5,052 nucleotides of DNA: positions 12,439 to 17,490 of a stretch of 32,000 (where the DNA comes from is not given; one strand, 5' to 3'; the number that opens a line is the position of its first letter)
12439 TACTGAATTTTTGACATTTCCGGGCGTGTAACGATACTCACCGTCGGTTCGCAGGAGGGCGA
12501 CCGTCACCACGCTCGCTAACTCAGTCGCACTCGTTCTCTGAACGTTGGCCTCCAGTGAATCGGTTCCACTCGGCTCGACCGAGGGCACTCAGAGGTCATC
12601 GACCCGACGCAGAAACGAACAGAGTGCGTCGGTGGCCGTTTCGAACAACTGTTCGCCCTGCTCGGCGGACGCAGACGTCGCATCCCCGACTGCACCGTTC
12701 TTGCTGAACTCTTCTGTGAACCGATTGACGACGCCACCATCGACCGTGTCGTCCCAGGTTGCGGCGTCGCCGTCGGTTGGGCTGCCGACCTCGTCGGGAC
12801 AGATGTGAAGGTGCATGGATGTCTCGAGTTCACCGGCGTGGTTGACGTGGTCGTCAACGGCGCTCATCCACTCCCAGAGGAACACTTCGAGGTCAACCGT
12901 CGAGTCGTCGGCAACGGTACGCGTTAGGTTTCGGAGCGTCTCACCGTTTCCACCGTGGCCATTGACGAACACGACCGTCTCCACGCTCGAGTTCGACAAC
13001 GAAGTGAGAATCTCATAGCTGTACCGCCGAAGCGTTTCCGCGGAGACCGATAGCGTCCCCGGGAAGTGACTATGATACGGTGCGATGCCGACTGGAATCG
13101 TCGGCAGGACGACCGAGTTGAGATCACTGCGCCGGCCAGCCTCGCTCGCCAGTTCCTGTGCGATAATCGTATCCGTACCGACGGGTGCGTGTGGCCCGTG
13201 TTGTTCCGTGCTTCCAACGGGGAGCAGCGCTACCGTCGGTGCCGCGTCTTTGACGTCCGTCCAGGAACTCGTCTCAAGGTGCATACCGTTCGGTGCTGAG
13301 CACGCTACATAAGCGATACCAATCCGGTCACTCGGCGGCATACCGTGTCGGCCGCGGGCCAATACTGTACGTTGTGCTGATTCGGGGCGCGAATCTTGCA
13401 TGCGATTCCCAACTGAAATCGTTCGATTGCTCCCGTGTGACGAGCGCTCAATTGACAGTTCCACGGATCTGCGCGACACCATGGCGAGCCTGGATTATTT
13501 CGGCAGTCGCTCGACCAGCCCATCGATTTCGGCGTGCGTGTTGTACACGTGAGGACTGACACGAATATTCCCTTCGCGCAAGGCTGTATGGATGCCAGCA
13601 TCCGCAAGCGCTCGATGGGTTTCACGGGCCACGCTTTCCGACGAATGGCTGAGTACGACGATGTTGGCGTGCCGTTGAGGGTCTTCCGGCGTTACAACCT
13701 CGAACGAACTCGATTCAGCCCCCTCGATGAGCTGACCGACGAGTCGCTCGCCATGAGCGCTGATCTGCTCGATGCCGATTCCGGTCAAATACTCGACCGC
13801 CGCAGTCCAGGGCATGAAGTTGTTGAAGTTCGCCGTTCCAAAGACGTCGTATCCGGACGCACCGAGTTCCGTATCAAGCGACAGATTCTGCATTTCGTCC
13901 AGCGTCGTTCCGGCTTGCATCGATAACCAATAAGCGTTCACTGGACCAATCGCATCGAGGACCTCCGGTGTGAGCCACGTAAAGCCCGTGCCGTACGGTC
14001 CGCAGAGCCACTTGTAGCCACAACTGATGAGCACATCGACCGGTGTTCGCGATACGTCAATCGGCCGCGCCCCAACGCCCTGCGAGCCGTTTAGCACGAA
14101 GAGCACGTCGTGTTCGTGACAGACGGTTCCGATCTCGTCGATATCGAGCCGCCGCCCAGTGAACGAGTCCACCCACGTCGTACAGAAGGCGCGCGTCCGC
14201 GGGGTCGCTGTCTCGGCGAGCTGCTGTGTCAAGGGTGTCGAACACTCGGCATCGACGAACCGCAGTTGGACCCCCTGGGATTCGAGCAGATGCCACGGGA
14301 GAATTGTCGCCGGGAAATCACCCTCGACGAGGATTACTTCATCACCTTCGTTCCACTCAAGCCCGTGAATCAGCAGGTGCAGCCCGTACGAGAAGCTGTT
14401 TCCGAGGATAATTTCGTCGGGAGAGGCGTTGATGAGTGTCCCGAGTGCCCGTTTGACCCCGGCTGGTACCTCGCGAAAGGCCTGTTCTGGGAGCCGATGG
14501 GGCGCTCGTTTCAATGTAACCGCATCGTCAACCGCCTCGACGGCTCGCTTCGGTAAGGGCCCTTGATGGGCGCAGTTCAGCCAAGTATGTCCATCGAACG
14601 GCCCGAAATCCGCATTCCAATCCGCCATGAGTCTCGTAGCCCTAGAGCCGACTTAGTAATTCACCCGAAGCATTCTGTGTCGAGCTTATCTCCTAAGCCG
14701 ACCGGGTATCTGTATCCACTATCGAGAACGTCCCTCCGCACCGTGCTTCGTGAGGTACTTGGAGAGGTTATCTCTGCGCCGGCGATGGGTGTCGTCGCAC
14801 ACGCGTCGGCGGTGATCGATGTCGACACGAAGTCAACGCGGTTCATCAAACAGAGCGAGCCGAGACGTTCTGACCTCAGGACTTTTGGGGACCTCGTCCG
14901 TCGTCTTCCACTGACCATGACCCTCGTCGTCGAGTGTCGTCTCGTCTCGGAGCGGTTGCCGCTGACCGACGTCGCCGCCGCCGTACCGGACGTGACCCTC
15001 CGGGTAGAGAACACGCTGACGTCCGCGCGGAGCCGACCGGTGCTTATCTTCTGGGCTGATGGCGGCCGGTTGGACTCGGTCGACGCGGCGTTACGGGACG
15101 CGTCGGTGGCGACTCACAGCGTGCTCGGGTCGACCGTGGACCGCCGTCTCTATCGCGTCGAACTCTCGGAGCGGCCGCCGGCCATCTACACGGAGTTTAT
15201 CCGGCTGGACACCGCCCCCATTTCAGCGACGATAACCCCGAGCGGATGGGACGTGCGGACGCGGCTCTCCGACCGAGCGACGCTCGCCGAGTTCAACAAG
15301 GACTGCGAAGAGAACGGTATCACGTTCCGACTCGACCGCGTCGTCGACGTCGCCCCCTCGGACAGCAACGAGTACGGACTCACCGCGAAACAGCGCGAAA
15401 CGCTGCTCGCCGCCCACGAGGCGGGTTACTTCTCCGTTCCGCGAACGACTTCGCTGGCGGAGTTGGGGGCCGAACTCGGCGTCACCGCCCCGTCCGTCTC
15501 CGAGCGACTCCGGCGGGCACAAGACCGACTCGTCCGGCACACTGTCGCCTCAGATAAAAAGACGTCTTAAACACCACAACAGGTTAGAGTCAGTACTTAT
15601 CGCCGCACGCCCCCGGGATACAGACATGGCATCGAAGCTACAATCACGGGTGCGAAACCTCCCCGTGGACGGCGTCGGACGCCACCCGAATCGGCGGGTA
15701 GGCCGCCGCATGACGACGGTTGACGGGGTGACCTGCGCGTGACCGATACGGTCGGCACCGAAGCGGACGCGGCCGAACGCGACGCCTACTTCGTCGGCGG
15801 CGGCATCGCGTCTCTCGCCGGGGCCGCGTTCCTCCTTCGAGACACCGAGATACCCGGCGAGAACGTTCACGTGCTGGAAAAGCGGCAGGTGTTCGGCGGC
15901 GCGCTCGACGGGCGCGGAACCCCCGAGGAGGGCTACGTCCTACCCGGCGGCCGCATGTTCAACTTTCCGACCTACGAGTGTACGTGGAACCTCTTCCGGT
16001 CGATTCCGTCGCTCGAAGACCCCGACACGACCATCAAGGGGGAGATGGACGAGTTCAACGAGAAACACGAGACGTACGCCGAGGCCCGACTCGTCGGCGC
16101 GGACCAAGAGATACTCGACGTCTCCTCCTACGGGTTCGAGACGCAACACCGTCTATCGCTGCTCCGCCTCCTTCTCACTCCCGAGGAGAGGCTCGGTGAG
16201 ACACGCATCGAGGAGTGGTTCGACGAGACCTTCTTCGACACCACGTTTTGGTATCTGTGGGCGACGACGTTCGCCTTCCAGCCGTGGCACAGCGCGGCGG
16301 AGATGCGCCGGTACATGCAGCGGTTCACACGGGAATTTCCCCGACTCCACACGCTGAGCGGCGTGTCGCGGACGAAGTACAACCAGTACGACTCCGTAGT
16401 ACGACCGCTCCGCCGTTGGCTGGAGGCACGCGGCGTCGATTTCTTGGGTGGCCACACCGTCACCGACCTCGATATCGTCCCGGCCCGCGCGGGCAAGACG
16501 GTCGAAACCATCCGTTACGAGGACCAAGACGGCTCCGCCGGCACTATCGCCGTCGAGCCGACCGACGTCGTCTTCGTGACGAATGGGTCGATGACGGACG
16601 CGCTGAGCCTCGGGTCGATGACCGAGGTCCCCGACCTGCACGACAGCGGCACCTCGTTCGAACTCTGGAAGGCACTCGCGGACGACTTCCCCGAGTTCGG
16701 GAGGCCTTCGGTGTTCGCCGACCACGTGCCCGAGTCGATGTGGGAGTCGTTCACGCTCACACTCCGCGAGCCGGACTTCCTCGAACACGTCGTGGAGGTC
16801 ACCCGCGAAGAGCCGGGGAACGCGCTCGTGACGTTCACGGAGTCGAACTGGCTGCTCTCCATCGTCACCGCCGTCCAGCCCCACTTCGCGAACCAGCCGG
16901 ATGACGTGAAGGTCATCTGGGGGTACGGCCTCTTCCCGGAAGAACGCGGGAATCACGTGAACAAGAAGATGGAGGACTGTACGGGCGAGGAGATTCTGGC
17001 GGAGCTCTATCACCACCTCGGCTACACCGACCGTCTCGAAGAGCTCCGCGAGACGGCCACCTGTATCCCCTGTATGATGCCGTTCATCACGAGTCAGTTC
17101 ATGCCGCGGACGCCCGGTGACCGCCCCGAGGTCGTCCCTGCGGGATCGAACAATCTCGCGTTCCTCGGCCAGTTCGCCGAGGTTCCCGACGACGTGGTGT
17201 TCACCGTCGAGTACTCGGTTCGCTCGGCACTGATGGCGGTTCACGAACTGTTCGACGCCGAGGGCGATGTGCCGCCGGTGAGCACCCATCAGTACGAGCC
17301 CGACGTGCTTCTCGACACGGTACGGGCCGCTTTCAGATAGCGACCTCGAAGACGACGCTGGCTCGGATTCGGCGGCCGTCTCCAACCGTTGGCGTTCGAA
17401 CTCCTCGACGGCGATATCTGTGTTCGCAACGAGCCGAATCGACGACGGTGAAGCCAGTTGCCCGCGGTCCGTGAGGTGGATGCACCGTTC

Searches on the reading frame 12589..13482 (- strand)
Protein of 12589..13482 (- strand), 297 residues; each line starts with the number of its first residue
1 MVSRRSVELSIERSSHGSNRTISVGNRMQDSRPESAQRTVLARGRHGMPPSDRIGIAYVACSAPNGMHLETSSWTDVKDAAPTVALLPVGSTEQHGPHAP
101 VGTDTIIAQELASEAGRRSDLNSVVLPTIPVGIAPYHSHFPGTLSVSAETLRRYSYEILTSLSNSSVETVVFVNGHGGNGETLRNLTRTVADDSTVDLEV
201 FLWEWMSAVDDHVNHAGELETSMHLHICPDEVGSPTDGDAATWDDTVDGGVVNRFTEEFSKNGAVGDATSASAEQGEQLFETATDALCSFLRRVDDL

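Call 27: search_protein_families(library=pfam, proteins=[window:12589-13482:-], max_evalue=0.001)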
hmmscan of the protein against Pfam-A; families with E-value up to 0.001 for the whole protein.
window:12589-13482:- (297 aa): 1 family
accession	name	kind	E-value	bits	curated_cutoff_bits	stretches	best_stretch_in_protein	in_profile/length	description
PF02633.19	Creatininase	-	1.3e-64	218.3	31.3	1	71-291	2-238/238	Creatinine amidohydrolase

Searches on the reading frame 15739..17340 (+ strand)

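Call 27: search_protein_families(library=pfam, proteins=[window:15739-17340:+], max_evalue=0.001)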
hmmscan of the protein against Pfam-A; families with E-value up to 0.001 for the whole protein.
window:15739-17340:+ (533 aa): 3 families
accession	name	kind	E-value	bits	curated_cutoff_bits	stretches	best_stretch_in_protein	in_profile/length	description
PF06100.17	MCRA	-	4.3e-202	672.8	23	1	14-501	2-494/495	MCRA family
PF01266.30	DAO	-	6.2e-06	26.4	27.9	1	19-400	5-312/353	FAD dependent oxidoreductase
PF13450.12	NAD_binding_8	-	8.4e-06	26.4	21.9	1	19-87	2-66/68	NAD(P)-binding Rossmann-like domain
